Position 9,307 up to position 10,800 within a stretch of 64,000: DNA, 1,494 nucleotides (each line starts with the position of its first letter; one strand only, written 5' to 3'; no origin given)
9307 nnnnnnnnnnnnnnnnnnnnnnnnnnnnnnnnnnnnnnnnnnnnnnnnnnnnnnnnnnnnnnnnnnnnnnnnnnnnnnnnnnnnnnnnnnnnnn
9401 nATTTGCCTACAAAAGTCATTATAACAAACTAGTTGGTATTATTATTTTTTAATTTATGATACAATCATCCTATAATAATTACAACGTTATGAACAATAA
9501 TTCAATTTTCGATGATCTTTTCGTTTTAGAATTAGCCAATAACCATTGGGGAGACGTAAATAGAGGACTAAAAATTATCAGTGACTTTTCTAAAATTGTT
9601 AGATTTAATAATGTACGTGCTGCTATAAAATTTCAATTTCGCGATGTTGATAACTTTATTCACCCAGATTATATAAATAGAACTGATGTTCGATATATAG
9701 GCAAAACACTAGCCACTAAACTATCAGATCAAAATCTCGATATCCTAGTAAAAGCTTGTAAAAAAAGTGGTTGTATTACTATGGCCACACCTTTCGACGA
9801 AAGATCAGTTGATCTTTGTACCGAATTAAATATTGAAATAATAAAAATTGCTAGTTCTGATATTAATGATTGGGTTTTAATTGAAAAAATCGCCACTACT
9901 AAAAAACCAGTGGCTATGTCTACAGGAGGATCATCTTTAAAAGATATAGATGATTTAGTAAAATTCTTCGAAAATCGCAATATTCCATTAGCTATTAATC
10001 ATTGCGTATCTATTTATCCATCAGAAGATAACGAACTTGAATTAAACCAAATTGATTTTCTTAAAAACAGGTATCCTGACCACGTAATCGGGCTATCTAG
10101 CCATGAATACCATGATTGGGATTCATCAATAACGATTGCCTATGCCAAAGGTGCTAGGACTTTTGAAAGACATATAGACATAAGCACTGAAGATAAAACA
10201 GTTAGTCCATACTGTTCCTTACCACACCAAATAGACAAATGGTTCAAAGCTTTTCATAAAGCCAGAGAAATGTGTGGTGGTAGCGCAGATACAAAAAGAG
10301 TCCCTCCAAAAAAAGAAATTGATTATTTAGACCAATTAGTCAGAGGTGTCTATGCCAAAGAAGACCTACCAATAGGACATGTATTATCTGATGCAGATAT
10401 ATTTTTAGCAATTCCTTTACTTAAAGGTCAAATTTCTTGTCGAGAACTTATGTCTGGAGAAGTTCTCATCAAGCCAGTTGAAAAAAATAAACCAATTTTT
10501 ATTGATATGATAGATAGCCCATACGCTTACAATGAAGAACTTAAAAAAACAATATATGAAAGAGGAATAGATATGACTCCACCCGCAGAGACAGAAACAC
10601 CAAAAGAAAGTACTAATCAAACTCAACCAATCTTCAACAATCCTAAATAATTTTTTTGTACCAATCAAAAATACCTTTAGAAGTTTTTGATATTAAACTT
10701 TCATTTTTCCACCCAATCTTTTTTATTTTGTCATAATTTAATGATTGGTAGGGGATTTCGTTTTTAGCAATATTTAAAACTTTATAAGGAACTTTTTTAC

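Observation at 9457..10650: NeuB-family PEP aldolase in a CDP-sugar locus without a CMP-sugar synthetase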

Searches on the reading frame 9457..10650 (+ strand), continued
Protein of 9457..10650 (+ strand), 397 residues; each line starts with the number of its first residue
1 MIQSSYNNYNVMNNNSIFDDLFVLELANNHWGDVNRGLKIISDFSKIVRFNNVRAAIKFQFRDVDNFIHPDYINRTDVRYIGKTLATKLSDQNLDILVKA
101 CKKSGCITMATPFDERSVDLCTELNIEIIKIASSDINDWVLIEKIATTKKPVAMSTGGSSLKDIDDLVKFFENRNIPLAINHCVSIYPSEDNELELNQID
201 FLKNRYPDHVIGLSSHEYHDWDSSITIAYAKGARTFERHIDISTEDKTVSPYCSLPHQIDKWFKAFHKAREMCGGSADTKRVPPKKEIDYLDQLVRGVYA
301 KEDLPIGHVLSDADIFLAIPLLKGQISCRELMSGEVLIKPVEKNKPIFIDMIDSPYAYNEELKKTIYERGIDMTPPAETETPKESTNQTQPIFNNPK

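Call 42: search_protein_families(library=pfam, max_evalue=0.001, proteins=[P0126, P0132, P0134, P0137, P0138, P0139, P0140, P0143, P0131, P0149])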
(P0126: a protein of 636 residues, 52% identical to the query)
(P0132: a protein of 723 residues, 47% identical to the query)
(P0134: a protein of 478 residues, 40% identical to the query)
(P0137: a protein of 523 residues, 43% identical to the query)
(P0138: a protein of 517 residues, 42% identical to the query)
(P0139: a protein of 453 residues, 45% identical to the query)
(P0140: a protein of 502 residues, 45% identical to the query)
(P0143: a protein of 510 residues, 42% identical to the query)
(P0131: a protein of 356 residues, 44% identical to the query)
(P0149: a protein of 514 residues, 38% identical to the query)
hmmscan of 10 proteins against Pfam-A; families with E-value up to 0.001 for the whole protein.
P0126 (636 aa): 1 family
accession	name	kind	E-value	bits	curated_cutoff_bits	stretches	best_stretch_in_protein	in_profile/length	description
PF03102.20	NeuB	-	2.9e-41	142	22.1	1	50-277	14-237/241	NeuB family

P0132 (723 aa): 7 families
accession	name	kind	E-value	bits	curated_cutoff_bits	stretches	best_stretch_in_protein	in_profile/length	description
PF03102.20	NeuB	-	9.3e-47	160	22.1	1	47-259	11-230/241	NeuB family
PF13419.12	HAD_2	-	8.3e-36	124.2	23.8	1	522-699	1-176/178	Haloacid dehalogenase-like hydrolase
PF00702.32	Hydrolase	-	1.8e-28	100.7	26.4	1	520-695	2-191/191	haloacid dehalogenase-like hydrolase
PF07883.17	Cupin_2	-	7.6e-13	48.4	27.2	1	403-459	3-58/70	Cupin domain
PF07385.18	Lyx_isomer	-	4.2e-05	23.3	20.8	0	395-434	84-124/222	D-lyxose isomerase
PF13242.12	Hydrolase_like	-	0.00021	21.6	22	0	657-702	3-49/75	HAD-hyrolase-like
PF02311.25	AraC_binding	-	0.00068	19.8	21.1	0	407-462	12-66/135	AraC-like ligand binding domain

P0134 (478 aa): 1 family
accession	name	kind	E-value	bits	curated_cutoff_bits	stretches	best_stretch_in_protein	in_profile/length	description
PF03102.20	NeuB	-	7.9e-42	143.8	22.1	1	40-267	5-238/241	NeuB family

P0137 (523 aa): 2 families
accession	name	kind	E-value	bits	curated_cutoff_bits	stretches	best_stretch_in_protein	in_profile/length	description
PF03102.20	NeuB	-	1.7e-42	146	22.1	1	63-283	12-239/241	NeuB family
PF07883.17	Cupin_2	-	1.6e-09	37.8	27.2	1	423-480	4-60/70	Cupin domain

P0138 (517 aa): 3 families
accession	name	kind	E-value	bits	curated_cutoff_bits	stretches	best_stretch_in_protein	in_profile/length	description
PF03102.20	NeuB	-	2.9e-42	145.2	22.1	1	46-271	8-239/241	NeuB family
PF07883.17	Cupin_2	-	1.3e-10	41.3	27.2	1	418-471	8-60/70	Cupin domain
PF07385.18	Lyx_isomer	-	7.8e-08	32.2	20.8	0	404-431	83-110/222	D-lyxose isomerase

P0139 (453 aa): 1 family
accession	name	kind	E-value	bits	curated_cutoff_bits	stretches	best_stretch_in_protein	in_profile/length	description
PF03102.20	NeuB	-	4.3e-38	131.6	22.1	1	110-305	12-203/241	NeuB family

P0140 (502 aa): 4 families
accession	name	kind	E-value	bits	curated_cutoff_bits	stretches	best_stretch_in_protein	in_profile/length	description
PF03102.20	NeuB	-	6.2e-41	140.9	22.1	1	46-260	13-234/241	NeuB family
PF07883.17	Cupin_2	-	1.6e-06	28.1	27.2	1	402-457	3-57/70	Cupin domain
PF21621.3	MPI_cupin_dom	-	8.3e-05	22.9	27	1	417-462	28-73/79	Mannose-6-phosphate isomerase, cupin domain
PF16867.11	DMSP_lyase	-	0.00058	20.1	27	0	402-459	100-156/162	Dimethlysulfonioproprionate lyase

P0143 (510 aa): 3 families
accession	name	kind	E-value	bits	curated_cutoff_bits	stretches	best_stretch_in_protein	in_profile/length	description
PF03102.20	NeuB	-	4.9e-41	141.2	22.1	1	47-262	13-235/241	NeuB family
PF07883.17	Cupin_2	-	5e-10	39.4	27.2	1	407-464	3-59/70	Cupin domain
PF07385.18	Lyx_isomer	-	0.00013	21.7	20.8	0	386-425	61-110/222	D-lyxose isomerase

P0131 (356 aa): 2 families
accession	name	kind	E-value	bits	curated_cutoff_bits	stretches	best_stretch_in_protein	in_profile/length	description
PF03102.20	NeuB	-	4.9e-44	151.1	22.1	1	45-266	12-240/241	NeuB family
PF08666.17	SAF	-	0.00026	21.9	21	1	282-338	2-62/63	SAF domain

P0149 (514 aa): 3 families
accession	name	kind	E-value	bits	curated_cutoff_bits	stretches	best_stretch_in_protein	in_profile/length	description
PF03102.20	NeuB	-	1.5e-40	139.6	22.1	1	48-265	13-238/241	NeuB family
PF07883.17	Cupin_2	-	1.2e-08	35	27.2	1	412-461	10-58/70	Cupin domain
PF07385.18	Lyx_isomer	-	5.1e-05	23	20.8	0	380-423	57-110/222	D-lyxose isomerase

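Call 44: find_encoding_contigs(protein=P0132, flank=8000, max_places=2)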
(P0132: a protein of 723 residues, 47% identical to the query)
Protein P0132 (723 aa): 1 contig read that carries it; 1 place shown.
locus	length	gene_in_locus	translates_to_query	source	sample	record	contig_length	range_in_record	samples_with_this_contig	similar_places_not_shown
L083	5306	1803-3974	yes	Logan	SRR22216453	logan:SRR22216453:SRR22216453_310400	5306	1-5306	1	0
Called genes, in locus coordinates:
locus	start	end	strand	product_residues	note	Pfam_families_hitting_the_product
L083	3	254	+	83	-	?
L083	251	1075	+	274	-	PF01408:GFO_IDH_MocA, PF03807:F420_oxidored (faint)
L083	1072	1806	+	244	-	PF02348:CTP_transf_3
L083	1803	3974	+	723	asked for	PF03102:NeuB, PF07883:Cupin_2, PF00702:Hydrolase, PF13419:HAD_2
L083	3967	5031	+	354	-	PF02894:GFO_IDH_MocA_C (weak), PF22725:GFO_IDH_MocA_C3 (weak)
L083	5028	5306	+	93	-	?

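Call 45: find_encoding_contigs(protein=P0138, flank=8000, max_places=2)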
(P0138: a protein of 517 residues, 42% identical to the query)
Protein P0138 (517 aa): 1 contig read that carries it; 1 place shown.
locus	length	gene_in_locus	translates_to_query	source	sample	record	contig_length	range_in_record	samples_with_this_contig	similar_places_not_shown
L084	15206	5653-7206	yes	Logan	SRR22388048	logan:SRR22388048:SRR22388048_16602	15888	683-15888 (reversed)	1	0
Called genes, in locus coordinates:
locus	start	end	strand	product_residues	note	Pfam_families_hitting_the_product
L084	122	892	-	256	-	PF05148:Methyltransf_8 (weak), PF08003:Methyltransf_9 (weak), PF02353:CMAS (weak), PF13489:Methyltransf_23, PF13847:Methyltransf_31, PF08241:Methyltransf_11, PF08242:Methyltransf_12, PF13649:Methyltransf_25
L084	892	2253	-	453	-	PF04464:Glyphos_transf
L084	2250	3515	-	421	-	PF01943:Polysacc_synt, PF13440:Polysacc_synt_3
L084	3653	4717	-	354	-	-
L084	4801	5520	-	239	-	PF02348:CTP_transf_3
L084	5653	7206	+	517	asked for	PF03102:NeuB, PF07385:Lyx_isomer (faint), PF07883:Cupin_2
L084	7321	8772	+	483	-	PF02366:PMT, PF13231:PMT_2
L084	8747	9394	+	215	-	PF13489:Methyltransf_23, PF07021:MetW (weak), PF13649:Methyltransf_25, PF13847:Methyltransf_31, PF08241:Methyltransf_11, PF08242:Methyltransf_12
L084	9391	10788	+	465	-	-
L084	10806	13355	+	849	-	-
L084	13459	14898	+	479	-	PF13231:PMT_2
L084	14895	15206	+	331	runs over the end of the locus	?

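Call 67: search_protein_families(library=pfam, max_evalue=0.001, proteins=[L050:8680-9981:+, L050:12871-14568:+, L050:16006-18513:+, L050:5987-6868:+, L050:14647-15060:+, L050:15065-16003:+, L050:7542-8687:+, L050:6868-7542:+])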
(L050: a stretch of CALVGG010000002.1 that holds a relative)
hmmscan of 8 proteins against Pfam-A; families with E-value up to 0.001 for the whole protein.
L050:8680-9981:+ (434 aa): 2 families
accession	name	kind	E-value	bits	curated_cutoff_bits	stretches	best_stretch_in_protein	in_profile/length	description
PF00370.27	FGGY_N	-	3.2e-10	40.5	28.8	1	5-196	3-195/245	FGGY family of carbohydrate kinases, N-terminal domain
PF02782.22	FGGY_C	-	0.00027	21.2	27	1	389-430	154-194/198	FGGY family of carbohydrate kinases, C-terminal domain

L050:12871-14568:+ (566 aa): 4 families
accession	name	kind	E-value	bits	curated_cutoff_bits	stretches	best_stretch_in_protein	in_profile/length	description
PF01501.26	Glyco_transf_8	-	6.1e-46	157.5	24.3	1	276-523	1-251/253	Glycosyl transferase family 8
PF00535.33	Glycos_transf_2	-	1.1e-14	55.1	23.3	1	5-142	2-143/168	Glycosyl transferase family 2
PF18404.7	Glyco_transf_24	-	4.4e-08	33.3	25.7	1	279-480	6-217/268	Glucosyltransferase 24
PF13641.12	Glyco_tranf_2_3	-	2.3e-05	24.9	27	1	14-105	14-111/230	Glycosyltransferase like family 2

L050:16006-18513:+ (836 aa): 0 families

L050:5987-6868:+ (294 aa): 2 families
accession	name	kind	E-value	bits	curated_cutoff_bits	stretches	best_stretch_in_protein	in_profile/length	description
PF01370.27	Epimerase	-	4.1e-20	72.6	20.9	1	4-212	1-239/240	NAD dependent epimerase/dehydratase family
PF04321.23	RmlD_sub_bind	-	1.3e-08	34.7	27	1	3-88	2-88/287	RmlD substrate binding domain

L050:14647-15060:+ (138 aa): 1 family
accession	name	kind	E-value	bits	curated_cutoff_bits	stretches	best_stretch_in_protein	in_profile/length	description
PF04138.20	GtrA_DPMS_TM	-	6e-14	52.7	26.1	1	26-136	2-117/117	GtrA/DPMS, transmembrane domain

L050:15065-16003:+ (313 aa): 1 family
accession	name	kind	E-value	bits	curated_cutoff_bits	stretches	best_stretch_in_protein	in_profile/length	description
PF00535.33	Glycos_transf_2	-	1e-25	91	23.3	1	6-145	1-140/168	Glycosyl transferase family 2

L050:7542-8687:+ (382 aa): 2 families
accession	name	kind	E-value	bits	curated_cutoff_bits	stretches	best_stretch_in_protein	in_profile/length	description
PF01761.26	DHQ_synthase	-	1.2e-30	105.9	24.2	1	83-195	3-114/115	3-dehydroquinate synthase N-terminal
PF24621.2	DHQS_C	-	1.1e-29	103.7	27.6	1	197-340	1-144/144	3-dehydroquinate synthase C-terminal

L050:6868-7542:+ (225 aa): 4 families
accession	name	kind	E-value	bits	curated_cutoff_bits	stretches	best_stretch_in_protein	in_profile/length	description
PF13561.12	adh_short_C2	-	7.3e-41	140.7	27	1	44-217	62-235/236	Enoyl-(Acyl carrier protein) reductase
PF00106.31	adh_short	-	1.2e-28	100.4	26.6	1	40-169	60-192/195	short chain dehydrogenase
PF01370.27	Epimerase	-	5.4e-06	26.4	20.9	1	5-156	2-175/240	NAD dependent epimerase/dehydratase family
PF04321.23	RmlD_sub_bind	-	1.2e-05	25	27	1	3-66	2-63/287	RmlD substrate binding domain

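Call 82: predict_structure(alignment_id=A1)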
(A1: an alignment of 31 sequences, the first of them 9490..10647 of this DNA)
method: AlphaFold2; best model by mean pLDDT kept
length: 386 residues; sequences in the alignment: 31
mean_pLDDT: 85.7   pTM: 0.66
mean pLDDT of the five models: 85.7, 85.1, 83.5, 83.3, 79.2
residues with pLDDT >= 90: 206; 70-90: 136; 50-70: 23; < 50: 21
segments of 3 or more residues with pLDDT < 50: 372-386
pLDDT, mean of each block of 10 residues (from residue 1): 72 90 95 90 94 91 91 92 98 95 97 97 92 98 90 96 96 71 77 93 77 86 92 84 89 88 58 72 86 95 89 84 92 94 84 83 68 47 43
secondary structure, 60 per line:
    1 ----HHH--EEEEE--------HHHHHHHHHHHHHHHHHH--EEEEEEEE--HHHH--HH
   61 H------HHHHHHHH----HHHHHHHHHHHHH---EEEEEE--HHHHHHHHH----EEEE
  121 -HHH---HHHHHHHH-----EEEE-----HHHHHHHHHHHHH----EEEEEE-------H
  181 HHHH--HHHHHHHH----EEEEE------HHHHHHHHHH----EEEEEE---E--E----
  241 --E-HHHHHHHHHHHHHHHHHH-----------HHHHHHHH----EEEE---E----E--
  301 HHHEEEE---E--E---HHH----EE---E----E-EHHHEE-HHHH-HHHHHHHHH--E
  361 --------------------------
elements in order: E10-14 H23-40 E43-50 H53-56 H68-75 H80-92 E96-101 H104-112 E117-120 H128-135 E141-144 H150-162 E167-172 H180-184 H187-194 E199-203 H210-219 E224-229 H245-262 H274-281 E286-289 E304-307 H344-347 H349-357

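Call 84: fold_search(model_id=the predicted structure, library=pdb)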
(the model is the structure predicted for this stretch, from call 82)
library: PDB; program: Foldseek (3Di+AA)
matches with E <= 10: 1909; with E <= 0.001: 755
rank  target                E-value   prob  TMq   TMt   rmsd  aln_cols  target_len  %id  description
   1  3g8r_B                5.7e-34  1.00  0.65  0.74   6.7       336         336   34  Crystal structure of putative spore coat polysaccharide biosynthesis protein E from Chromobacterium violaceum ATCC 124 (released 2009-04-07)
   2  3g8r_A                9.9e-32  1.00  0.65  0.74   7.1       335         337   35  Crystal structure of putative spore coat polysaccharide biosynthesis protein E from Chromobacterium violaceum ATCC 124 (released 2009-04-07)
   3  1xuu                  1.7e-26  1.00  0.60  0.66   9.2       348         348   23  Crystal structure of sialic acid synthase (NeuB) in complex with Mn2+ and Malate from Neisseria meningitidis (released 2004-11-02)
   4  4ipj                  3.3e-26  1.00  0.59  0.64   9.2       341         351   23  Crystal Structure of R314K N-acetyl Neuraminic Acid Synthase from Neiserria meningitidis with Malate bound (released 2013-04-10)
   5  4ipi                  6.4e-26  1.00  0.59  0.64   9.1       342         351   23  Crystal Structure of R314A N-acetyl Neuraminic Acid Synthase from Neiserria meningitidis with Malate bound (released 2013-04-10)
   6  2wqp                  7.7e-26  1.00  0.58  0.64   9.3       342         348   23  Crystal structure of sialic acid synthase NeuB-inhibitor complex (released 2009-09-15)
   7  8h2c_C                6.0e-23  1.00  0.58  0.65   8.2       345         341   22  Crystal structure of the pseudaminic acid synthase PseI from Campylobacter jejuni (released 2022-11-09)
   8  8h2c_A                6.0e-23  1.00  0.58  0.65   8.1       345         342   22  Crystal structure of the pseudaminic acid synthase PseI from Campylobacter jejuni (released 2022-11-09)
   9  8h2c_D                6.2e-22  1.00  0.58  0.65   7.8       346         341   21  Crystal structure of the pseudaminic acid synthase PseI from Campylobacter jejuni (released 2022-11-09)
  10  8h2c_B                7.0e-22  1.00  0.58  0.66   8.1       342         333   21  Crystal structure of the pseudaminic acid synthase PseI from Campylobacter jejuni (released 2022-11-09)
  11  6ncs_A                9.8e-21  1.00  0.58  0.77   4.3       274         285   26  Crystal structure of N-acetylneuraminic acid (Sialic acid) synthetase from Leptospira borgpetersenii serovar Hardjo-bo (released 2018-12-26)
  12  1vli                  3.1e-20  1.00  0.54  0.58  27.8       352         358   21  Crystal structure of Spore coat polysaccharide biosynthesis protein spsE (BSU37870) from Bacillus subtilis at 2.38 A res (released 2004-09-21)
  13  3pg8_B                2.4e-10  1.00  0.49  0.70   3.7       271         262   13  Truncated form of 3-deoxy-D-arabino-heptulosonate 7-phosphate synthase from Thermotoga maritima (released 2011-01-26)
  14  3stg_B                2.4e-10  1.00  0.50  0.70   5.2       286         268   12  Crystal structure of A58P, DEL(N59), and loop 7 truncated mutant of 3-deoxy-D-manno-octulosonate 8-phosphate synthase  (released 2011-11-23)
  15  3stc_C                1.0e-09  1.00  0.49  0.70   5.7       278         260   11  Crystal structure of loop 7 truncated mutant of 3-deoxy-D-manno-octulosonate 8-phosphate synthase (KDO8PS) from Neisse (released 2011-11-23)
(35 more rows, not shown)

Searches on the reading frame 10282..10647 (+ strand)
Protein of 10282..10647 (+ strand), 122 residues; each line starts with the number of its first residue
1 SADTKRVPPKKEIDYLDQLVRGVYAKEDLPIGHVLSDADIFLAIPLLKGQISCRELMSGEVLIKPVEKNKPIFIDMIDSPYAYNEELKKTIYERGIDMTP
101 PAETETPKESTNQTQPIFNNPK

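Call 40: search_protein_families(library=pfam, max_evalue=1, proteins=[window:10282-10647:+])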
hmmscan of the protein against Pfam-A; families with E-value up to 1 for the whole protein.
window:10282-10647:+ (122 aa): 1 family
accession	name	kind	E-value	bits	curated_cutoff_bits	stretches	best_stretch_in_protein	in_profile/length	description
PF08666.17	SAF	-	0.0003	21.7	21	1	21-77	2-62/63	SAF domain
